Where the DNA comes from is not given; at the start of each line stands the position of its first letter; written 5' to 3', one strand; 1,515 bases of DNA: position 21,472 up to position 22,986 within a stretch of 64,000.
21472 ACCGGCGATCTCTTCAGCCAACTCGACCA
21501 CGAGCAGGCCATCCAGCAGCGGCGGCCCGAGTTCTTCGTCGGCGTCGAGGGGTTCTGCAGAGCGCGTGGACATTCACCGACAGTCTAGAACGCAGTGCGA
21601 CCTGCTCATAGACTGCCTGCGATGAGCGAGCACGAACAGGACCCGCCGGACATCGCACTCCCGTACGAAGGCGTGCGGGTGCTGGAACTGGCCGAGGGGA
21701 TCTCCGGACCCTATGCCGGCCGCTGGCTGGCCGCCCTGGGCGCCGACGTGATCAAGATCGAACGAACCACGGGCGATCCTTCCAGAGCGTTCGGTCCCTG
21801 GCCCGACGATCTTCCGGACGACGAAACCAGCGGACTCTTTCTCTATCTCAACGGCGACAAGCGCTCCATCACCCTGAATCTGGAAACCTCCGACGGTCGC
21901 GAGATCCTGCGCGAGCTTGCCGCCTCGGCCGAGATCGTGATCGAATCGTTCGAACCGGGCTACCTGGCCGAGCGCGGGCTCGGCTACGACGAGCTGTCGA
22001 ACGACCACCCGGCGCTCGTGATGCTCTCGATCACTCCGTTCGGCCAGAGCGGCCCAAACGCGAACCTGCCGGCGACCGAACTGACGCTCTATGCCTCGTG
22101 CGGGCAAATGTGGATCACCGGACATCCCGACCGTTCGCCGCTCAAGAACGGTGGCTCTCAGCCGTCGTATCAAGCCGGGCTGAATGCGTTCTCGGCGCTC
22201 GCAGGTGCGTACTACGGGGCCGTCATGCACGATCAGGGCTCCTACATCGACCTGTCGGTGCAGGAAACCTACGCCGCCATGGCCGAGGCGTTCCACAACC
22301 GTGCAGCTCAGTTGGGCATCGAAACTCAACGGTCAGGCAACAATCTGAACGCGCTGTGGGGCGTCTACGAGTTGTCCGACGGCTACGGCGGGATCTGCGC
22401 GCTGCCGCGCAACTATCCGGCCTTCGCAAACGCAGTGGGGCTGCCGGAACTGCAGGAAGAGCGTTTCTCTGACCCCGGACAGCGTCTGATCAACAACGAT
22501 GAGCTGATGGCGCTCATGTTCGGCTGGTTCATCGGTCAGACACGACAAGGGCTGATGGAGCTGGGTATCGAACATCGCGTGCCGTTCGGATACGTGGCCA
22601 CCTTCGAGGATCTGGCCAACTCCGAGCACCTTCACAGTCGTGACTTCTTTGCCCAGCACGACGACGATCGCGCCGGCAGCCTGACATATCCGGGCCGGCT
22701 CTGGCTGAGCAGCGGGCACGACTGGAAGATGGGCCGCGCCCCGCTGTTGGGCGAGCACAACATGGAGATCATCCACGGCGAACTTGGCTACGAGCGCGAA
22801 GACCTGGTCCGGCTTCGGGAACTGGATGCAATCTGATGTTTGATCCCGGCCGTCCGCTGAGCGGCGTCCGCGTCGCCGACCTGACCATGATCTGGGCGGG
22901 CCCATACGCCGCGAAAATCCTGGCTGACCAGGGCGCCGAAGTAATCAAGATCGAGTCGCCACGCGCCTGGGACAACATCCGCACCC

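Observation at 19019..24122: Two translationally coupled class III CoA-transferase gene pairs, each with a non-canonical unit followed by a canonical one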

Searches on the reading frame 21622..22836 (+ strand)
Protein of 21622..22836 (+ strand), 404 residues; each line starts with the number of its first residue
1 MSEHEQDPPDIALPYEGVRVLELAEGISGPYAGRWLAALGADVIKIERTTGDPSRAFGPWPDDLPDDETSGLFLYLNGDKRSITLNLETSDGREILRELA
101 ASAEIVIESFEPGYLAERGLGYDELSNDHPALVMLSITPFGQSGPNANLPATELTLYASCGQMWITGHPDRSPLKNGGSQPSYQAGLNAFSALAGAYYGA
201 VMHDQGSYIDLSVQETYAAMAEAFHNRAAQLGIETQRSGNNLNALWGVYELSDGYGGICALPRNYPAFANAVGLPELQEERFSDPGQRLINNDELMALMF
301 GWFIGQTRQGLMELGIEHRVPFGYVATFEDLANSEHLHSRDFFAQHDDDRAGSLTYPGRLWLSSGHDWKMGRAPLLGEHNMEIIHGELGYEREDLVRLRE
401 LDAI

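Call 3: search_protein_families(library=pfam, proteins=[window:21622-22836:+], max_evalue=0.001)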
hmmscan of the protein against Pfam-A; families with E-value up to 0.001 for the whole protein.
window:21622-22836:+ (404 aa): 1 family
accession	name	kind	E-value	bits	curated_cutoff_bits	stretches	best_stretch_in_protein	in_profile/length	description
PF02515.22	CoA_transf_3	-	1.1e-79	268.6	23.3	1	16-380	2-366/366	CoA-transferase family III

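Call 6: search_solved_structures(query=window:21622-22836:+, show_alignments=3, max_evalue=0.00001)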
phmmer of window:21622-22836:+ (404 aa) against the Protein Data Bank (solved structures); distinct sequences matched with E-value up to 0.00001: 35.
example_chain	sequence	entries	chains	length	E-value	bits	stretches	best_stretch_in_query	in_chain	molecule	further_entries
9fn0_A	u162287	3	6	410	2e-46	161.8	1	17-397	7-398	Subunit of Benzylsuccinate CoA-transferase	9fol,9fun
4ed9_A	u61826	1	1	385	1.4e-42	149.2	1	14-381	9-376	CAIB/BAIF family protein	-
10uh_A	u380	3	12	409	9.7e-40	139.8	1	12-395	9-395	Formyl-coenzyme a transferase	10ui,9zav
9br7_A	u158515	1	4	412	3.5e-37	131.3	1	13-392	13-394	Succinate--hydroxymethylglutarate CoA-transferase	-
9br6_A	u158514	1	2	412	6.2e-37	130.5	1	13-392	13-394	Succinate--hydroxymethylglutarate CoA-transferase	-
4hl6_A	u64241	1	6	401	6.1e-31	110.8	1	14-291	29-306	Uncharacterized protein YfdE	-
5yiy_A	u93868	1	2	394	1.9e-27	99.3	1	12-298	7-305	CoA transferase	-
5yit_A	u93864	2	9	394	3.4e-27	98.5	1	12-298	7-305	CoA transferase III | Uncharacterized protein Rv3272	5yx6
1pqy_A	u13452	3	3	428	9.1e-27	97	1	11-217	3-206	Hypothetical protein yfdW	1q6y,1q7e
1pt5_A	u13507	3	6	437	1.3e-26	96.6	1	12-217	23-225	Hypothetical protein yfdW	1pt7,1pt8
1t3z_A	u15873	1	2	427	1.3e-26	96.5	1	14-197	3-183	Formyl-coenzyme A transferase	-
9fn0_B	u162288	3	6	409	1.4e-26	96.4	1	11-398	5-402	Subunit of Benzylsuccinate CoA-transferase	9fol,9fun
2vjo_A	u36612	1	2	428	1.9e-26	96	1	13-197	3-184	FORMYL-COENZYME A TRANSFERASE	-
1vgq_A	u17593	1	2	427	3.4e-26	95.2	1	14-197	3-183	Formyl-coenzyme A transferase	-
1p5h_A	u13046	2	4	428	3.5e-26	95.1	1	13-198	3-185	Formyl-coenzyme A transferase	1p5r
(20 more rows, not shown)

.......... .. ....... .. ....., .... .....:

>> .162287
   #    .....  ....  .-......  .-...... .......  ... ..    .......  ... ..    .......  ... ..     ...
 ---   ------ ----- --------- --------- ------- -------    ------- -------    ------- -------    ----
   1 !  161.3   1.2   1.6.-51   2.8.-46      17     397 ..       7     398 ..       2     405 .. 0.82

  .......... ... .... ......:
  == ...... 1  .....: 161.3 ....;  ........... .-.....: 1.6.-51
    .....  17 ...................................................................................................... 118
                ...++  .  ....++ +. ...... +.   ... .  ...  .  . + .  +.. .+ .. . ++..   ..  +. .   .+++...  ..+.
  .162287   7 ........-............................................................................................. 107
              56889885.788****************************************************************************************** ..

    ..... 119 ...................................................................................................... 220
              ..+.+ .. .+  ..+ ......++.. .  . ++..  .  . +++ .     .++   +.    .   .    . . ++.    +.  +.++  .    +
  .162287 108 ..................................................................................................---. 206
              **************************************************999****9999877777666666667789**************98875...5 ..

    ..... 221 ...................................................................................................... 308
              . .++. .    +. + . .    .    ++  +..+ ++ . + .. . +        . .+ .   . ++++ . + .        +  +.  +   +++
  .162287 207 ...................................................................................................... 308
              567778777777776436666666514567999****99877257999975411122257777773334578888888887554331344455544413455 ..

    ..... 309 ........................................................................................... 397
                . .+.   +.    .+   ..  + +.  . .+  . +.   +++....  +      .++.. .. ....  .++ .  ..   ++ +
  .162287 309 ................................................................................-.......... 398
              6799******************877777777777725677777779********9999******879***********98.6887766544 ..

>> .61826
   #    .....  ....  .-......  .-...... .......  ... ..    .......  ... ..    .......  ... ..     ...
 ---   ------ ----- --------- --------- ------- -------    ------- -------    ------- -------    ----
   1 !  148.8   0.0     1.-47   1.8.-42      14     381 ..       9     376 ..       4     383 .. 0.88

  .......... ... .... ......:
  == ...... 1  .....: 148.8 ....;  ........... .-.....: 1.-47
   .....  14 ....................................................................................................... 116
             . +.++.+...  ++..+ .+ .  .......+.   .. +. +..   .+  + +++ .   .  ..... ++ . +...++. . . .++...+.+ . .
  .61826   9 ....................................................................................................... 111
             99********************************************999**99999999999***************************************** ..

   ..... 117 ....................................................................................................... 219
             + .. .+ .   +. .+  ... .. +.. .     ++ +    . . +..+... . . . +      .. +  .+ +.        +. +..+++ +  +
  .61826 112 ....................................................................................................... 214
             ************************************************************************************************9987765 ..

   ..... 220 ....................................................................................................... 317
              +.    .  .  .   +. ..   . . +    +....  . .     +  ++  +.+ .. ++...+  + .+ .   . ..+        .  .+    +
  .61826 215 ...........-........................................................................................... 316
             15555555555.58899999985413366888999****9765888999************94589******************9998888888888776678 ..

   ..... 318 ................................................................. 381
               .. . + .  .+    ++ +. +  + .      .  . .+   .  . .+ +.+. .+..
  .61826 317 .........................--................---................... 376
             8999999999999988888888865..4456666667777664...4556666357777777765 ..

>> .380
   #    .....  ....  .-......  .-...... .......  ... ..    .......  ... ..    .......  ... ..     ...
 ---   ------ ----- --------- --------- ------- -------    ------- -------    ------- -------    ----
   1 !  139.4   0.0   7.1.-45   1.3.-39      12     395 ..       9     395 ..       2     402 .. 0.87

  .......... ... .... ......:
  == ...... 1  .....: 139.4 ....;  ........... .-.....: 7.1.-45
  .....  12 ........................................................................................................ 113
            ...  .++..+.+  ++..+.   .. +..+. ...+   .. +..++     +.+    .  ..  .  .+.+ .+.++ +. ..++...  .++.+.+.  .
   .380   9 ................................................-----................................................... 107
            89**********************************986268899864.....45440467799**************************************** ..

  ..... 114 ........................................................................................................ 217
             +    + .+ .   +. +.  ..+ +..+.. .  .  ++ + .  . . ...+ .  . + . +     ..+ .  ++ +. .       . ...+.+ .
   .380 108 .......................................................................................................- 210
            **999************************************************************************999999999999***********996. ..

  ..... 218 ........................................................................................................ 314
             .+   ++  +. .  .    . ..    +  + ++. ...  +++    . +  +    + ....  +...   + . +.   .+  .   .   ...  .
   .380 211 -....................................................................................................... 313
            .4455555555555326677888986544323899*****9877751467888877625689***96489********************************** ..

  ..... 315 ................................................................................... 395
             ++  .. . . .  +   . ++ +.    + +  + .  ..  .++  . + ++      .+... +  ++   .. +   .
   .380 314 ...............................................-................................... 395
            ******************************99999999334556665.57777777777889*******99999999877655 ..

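Call 17: search_protein_families(library=ncbifam, proteins=[window:21622-22836:+], max_evalue=0.00001)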
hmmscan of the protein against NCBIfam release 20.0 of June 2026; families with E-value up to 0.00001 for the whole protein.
window:21622-22836:+ (404 aa): 7 families
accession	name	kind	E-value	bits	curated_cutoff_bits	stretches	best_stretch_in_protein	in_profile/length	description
NF052585.1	SucGlutTfsCaiB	equivalog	5.9e-51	173.3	750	1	13-385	6-386/394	succinate--glutarate CoA-transferase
NF041294.1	Scnl_mescCoAtase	equivalog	6.5e-48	163.8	700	1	16-384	5-380/381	succinyl-CoA:mesaconate CoA-transferase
TIGR03253.1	oxalate_frc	equivalog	5.6e-46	157.1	504.2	2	14-216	3-202/416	formyl-CoA transferase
NF003809.0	PRK05398.1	subfamily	5.1e-45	153.8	442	2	14-216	4-203/416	formyl-CoA transferase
NF008511.0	PRK11430.1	equivalog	7.9e-35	120.7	522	1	14-298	9-293/381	CoA:oxalate CoA-transferase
NF002914.1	PRK03525.1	equivalog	4.4e-23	81.8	413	1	14-398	9-391/400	L-carnitine CoA-transferase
TIGR04253.1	mesacon_CoA_iso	equivalog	2.1e-13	50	725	1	16-400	4-396/403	2-methylfumaryl-CoA isomerase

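Call 18: find_homologous_proteins(query=window:21622-22836:+, max_evalue=1e-20)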
Query window:21622-22836:+ (404 aa): 5527 proteins with E <= 1e-20 among 8000 candidates; the best 120 are listed.
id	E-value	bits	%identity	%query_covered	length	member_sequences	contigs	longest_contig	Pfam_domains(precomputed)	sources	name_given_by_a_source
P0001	1.5e-270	915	98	100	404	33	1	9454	PF02515.23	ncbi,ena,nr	ncbi:MAG: CoA transferase [Chloroflexi bacterium]|nr:CoA transferase [Chloroflexota bacterium]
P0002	3.0e-246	835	89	100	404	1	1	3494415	PF02515.23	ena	-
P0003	1.1e-245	833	89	100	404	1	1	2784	PF02515.23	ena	-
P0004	1.6e-245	832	89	100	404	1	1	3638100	PF02515.23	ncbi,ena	-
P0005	2.9e-245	832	86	100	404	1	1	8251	PF02515.23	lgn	-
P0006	4.3e-245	831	88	100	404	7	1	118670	PF02515.23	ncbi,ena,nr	ncbi:MAG: CoA transferase [Chloroflexota bacterium]|nr:CoA transferase [Chloroflexota bacterium]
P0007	2.0e-244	829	86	100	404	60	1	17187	PF02515.23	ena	-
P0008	8.2e-243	824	89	100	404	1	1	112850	PF02515.23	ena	-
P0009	2.5e-242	822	86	100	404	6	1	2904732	PF02515.23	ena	-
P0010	1.4e-240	816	86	100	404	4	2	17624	PF02515.23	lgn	-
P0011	2.1e-240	816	86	100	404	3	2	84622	PF02515.23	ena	-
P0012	6.2e-240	814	86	100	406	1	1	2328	PF02515.23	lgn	-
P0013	8.9e-240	814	86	99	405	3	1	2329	PF02515.23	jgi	-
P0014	1.2e-239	813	86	100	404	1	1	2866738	PF02515.23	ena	-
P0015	1.7e-239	813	86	100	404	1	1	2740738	PF02515.23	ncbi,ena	-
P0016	2.1e-238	809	85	100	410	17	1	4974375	PF02515.23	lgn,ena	-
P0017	5.3e-238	808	84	100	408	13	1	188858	PF02515.23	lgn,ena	-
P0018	1.0e-237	807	85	100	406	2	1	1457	PF02515.23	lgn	-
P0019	2.1e-237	806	85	100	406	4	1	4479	PF02515.23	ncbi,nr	ncbi:MAG: CoA transferase [Chloroflexi bacterium]|nr:CoA transferase [Chloroflexota bacterium]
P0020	2.2e-237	806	85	100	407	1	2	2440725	PF02515.23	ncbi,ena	-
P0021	1.3e-236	803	84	100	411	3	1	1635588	PF02515.23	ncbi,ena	-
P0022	5.5e-236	801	85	100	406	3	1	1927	PF02515.23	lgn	-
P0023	3.9e-235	798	85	100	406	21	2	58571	PF02515.23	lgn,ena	-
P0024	2.7e-234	796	85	99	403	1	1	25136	PF02515.23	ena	-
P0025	3.8e-233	792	86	98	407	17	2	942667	PF02515.23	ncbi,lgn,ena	-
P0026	5.3e-233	791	83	100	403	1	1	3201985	PF02515.23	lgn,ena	-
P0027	1.1e-232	790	83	100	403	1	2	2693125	PF02515.23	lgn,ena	-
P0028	3.3e-232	789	84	99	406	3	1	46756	PF02515.23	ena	-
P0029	6.0e-232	788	83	100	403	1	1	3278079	PF02515.23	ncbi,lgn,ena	-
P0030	3.4e-231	785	83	100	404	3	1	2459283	PF02515.23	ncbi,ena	-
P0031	8.1e-228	774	82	100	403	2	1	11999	PF02515.23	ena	-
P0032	3.0e-224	762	81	100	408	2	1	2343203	PF02515.23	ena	-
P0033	9.0e-224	761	80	100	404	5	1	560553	PF02515.23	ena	-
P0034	5.4e-221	752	82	97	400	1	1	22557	PF02515.23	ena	-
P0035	1.3e-215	734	77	99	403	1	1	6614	PF02515.23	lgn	-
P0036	8.4e-213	725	77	98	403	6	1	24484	PF02515.23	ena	-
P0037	1.5e-211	721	77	98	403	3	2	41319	PF02515.23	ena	-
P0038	5.6e-207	706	77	97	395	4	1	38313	PF02515.23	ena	-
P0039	5.7e-198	676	73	99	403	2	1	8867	PF02515.23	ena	-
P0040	6.7e-198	676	72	100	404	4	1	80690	PF02515.23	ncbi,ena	-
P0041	3.3e-196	670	73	98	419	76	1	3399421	PF02515.23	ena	-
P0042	3.2e-195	667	72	100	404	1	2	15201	PF02515.23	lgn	-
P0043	6.8e-195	666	72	98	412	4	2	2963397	PF02515.23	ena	-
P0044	5.3e-193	660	70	100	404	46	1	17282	PF02515.23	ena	-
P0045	1.3e-168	579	65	97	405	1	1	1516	PF02515.23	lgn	-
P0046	2.1e-168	578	65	97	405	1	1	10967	PF02515.23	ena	-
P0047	4.0e-166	571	65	97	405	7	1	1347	PF02515.23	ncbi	-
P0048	2.3e-165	568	66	97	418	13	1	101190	PF02515.23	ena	-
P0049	9.0e-165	567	64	97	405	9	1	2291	PF02515.23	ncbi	-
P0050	9.2e-165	567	63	98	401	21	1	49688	PF02515.23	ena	-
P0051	3.5e-163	561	63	97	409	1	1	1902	PF02515.23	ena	-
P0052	7.6e-162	557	63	97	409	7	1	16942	PF02515.23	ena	-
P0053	7.0e-160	550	62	98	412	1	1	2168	PF02515.23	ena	-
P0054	1.6e-158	546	61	97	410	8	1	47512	PF02515.23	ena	-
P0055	2.6e-154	532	61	98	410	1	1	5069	PF02515.23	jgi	-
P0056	3.4e-153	528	61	98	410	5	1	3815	PF02515.23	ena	-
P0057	3.5e-152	525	59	98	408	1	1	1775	PF02515.23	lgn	-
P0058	9.3e-150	517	58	100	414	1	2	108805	PF02515.23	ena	-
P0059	1.8e-147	510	59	98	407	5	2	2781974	PF02515.23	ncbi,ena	-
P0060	5.7e-147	508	57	97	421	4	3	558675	PF02515.23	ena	-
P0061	4.4e-146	505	68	79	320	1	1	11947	PF02515.23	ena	-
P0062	5.9e-143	495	59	96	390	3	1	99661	PF02515.23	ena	-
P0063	6.9e-143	494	57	96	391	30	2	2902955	PF02515.23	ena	-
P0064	2.7e-140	486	56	97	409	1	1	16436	PF02515.23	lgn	-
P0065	2.3e-139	483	57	96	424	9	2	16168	PF02515.23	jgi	jgi:crotonobetainyl-CoA:carnitine CoA-transferase CaiB-like acyl-CoA transferase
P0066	1.3e-138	480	56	97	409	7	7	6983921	PF02515.23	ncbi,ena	-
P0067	2.1e-138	480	55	98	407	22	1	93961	PF02515.23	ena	-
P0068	2.5e-136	473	56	96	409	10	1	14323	PF02515.23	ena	-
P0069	1.7e-135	470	56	96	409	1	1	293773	PF02515.23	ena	-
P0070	2.6e-135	470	57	94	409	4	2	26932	PF02515.23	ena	-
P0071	4.2e-133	462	54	99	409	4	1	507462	PF02515.23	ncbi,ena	-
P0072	8.4e-101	356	59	67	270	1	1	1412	PF02515.23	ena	-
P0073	4.9e-98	347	43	96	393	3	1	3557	PF02515.23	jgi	-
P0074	6.8e-97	343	65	58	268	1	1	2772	PF02515.23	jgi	jgi:crotonobetainyl-CoA:carnitine CoA-transferase CaiB-like acyl-CoA transferase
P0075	1.5e-96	342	47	95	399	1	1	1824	PF02515.23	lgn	-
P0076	3.0e-96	341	46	96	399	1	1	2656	PF02515.23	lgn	-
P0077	8.6e-96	339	46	96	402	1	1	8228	PF02515.23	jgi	jgi:crotonobetainyl-CoA:carnitine CoA-transferase CaiB-like acyl-CoA transferase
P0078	5.6e-94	333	45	97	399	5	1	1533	PF02515.23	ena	-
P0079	6.1e-94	333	46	95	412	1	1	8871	PF02515.23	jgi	-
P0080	7.0e-94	333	45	97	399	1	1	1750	PF02515.23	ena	-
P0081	1.1e-93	332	44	97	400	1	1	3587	PF02515.23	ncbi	-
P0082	1.5e-93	332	44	96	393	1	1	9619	PF02515.23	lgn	-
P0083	2.7e-92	328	44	97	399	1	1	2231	PF02515.23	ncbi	-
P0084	3.1e-92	328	45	97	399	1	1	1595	PF02515.23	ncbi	-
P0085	3.2e-92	328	44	95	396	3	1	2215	PF02515.23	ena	-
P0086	3.5e-92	327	45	96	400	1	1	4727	PF02515.23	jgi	jgi:crotonobetainyl-CoA:carnitine CoA-transferase CaiB-like acyl-CoA transferase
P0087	4.8e-92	327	43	96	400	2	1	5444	PF02515.23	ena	-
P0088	4.8e-92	327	45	95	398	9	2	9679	PF02515.23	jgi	jgi:crotonobetainyl-CoA:carnitine CoA-transferase CaiB-like acyl-CoA transferase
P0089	8.3e-92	326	43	97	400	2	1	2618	PF02515.23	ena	-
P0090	1.4e-91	325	45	95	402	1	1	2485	PF02515.23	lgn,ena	-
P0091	1.8e-91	325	43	98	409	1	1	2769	PF02515.23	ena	-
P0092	3.1e-91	324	43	98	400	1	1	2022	PF02515.23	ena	-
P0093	3.8e-91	324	44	95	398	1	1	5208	PF02515.23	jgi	jgi:crotonobetainyl-CoA:carnitine CoA-transferase CaiB-like acyl-CoA transferase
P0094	3.8e-91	324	45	95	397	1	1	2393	PF02515.23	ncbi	-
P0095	3.9e-91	324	44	95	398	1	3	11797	PF02515.23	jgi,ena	-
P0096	4.2e-91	324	44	97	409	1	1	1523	PF02515.23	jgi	jgi:crotonobetainyl-CoA:carnitine CoA-transferase CaiB-like acyl-CoA transferase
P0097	5.8e-91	323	43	97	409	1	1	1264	PF02515.23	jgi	jgi:crotonobetainyl-CoA:carnitine CoA-transferase CaiB-like acyl-CoA transferase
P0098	6.3e-91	323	46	93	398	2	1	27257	PF02515.23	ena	-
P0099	8.6e-91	323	44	95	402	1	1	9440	PF02515.23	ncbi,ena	ncbi:MAG TPA: CoA transferase [Dehalococcoidia bacterium]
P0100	9.2e-91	323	44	97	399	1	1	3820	PF02515.23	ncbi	-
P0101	9.9e-91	323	44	96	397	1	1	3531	PF02515.23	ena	-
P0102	1.4e-90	322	44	97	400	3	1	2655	PF02515.23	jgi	jgi:crotonobetainyl-CoA:carnitine CoA-transferase CaiB-like acyl-CoA transferase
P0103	1.4e-90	322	44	97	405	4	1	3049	PF02515.23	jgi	-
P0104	2.1e-90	322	44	98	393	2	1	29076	PF02515.23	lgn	-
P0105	2.2e-90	322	45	96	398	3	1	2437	PF02515.23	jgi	-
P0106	2.4e-90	321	44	98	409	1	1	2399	PF02515.23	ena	-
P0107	2.5e-90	321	43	96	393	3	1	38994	PF02515.23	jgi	jgi:CoA:oxalate CoA-transferase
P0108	3.0e-90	321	43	95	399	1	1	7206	PF02515.23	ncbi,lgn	-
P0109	4.2e-90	321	43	97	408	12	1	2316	PF02515.23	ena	-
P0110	5.6e-90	320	43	100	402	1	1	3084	PF02515.23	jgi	jgi:crotonobetainyl-CoA:carnitine CoA-transferase CaiB-like acyl-CoA transferase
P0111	7.2e-90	320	44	95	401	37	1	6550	PF02515.23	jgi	-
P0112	1.1e-89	319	44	95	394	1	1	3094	PF02515.23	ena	-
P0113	1.3e-89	319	42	97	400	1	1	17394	PF02515.23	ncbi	-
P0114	2.4e-89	318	44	95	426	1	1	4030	PF02515.23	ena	-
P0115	2.8e-89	318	43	96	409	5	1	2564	PF02515.23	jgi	jgi:CoA:oxalate CoA-transferase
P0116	3.6e-89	318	45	96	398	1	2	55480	PF02515.23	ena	-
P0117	6.5e-89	317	44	95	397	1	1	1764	PF02515.23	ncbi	-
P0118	6.5e-89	317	43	100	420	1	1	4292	PF02515.23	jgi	jgi:crotonobetainyl-CoA:carnitine CoA-transferase CaiB-like acyl-CoA transferase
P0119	7.7e-89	316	43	96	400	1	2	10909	PF02515.23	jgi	jgi:crotonobetainyl-CoA:carnitine CoA-transferase CaiB-like acyl-CoA transferase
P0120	8.5e-89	316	44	95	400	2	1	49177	PF02515.23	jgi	-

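Call 25: find_related_loci(query=A2, collection=genome_contigs, flank=4000)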
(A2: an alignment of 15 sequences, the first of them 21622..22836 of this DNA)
Query A2 (404 aa) in genome_contigs; peptide patterns used: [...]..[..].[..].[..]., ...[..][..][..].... (x = any residue, [..] = any of these).
600 stretches matched a pattern (row limit reached: there are more); 595 encode a relative of the query (tblastn E <= 1e-3); the best 80 are kept; 80 distinct loci.
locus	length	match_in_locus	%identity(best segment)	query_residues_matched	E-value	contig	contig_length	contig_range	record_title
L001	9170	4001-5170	39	16-399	4e-77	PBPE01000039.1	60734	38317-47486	MAG: Dehalococcoidia bacterium isolate RS371 25724, whole genome shotgun sequence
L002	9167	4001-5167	40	25-404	7e-76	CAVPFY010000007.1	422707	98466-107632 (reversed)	MAG: uncultured Chloroflexia bacterium isolate MFD10007.bin.3.387 genome assembly, contig: contig_35590, whole genome sh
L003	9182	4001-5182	37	16-404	6e-69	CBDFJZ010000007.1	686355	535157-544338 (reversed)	MAG: Dehalococcoidia bacterium isolate 57ec2a1a-662d-41b8-8a7e-0ee2adc06e76 genome assembly, contig: contig_7, whole gen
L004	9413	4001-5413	38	2-388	2e-66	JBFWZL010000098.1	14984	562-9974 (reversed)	MAG: Candidatus Binatia bacterium isolate CA_2019_TPBS_187 NODE_16892_length_14984_cov_3.839873_TPBS, whole genome shotg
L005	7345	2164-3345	34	15-404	5e-65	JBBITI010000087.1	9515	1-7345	MAG: Dehalococcoidales bacterium isolate CYS170214_bin_393 NODE_5928_length_9515_cov_4.997886, whole genome shotgun sequ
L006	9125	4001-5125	36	18-384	8e-65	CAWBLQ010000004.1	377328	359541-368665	MAG: Candidatus Binataceae bacterium isolate MFD02248.bin.1.59 genome assembly, contig: contig_24405, whole genome shotg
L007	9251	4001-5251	35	7-404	6e-64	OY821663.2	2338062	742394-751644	MAG: Dehalococcoidia bacterium isolate 04ec0ed8-798b-4585-a8de-e3c995a4e665 genome assembly, chromosome: 1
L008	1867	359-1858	35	16-389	1e-65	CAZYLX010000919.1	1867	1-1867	MAG TPA_asm: uncultured Acidimicrobiaceae bacterium isolate SRP155585_co2_68 genome assembly, contig: NODE_92920_length_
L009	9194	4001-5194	35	19-404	3e-61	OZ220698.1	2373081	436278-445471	MAG: Dehalococcoidia bacterium isolate 1c31877f-31fb-4be5-889e-2983ccd84c47 genome assembly, chromosome: 1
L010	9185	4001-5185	36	18-404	2e-59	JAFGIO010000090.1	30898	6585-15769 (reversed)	MAG: Deltaproteobacteria bacterium isolate Zod_Metabat.215 k87_2079584, whole genome shotgun sequence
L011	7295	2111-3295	35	14-400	2e-58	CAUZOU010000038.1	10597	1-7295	MAG: Dehalococcoidia bacterium isolate CB9_331.98 genome assembly, contig: Ga0302133_10002803, whole genome shotgun sequ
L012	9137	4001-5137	34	14-384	7e-57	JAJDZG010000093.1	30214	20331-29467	MAG: Dehalococcoidia bacterium isolate jk18x40bins.26 k141_2246553, whole genome shotgun sequence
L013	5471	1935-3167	33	14-404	4e-56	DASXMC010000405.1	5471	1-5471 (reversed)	MAG TPA_asm: Stellaceae bacterium isolate SMAG_U5318 k141_228319, whole genome shotgun sequence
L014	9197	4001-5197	33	19-400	8e-56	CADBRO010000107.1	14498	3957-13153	MAG: uncultured Lachnospiraceae bacterium isolate RUG14236 genome assembly, contig: RUG14236_asm_107, whole genome shotg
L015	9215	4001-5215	34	19-404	5e-54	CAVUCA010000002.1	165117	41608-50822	MAG: uncultured Chloroflexia bacterium isolate MFD00905.bin.2.93 genome assembly, contig: contig_35292, whole genome sho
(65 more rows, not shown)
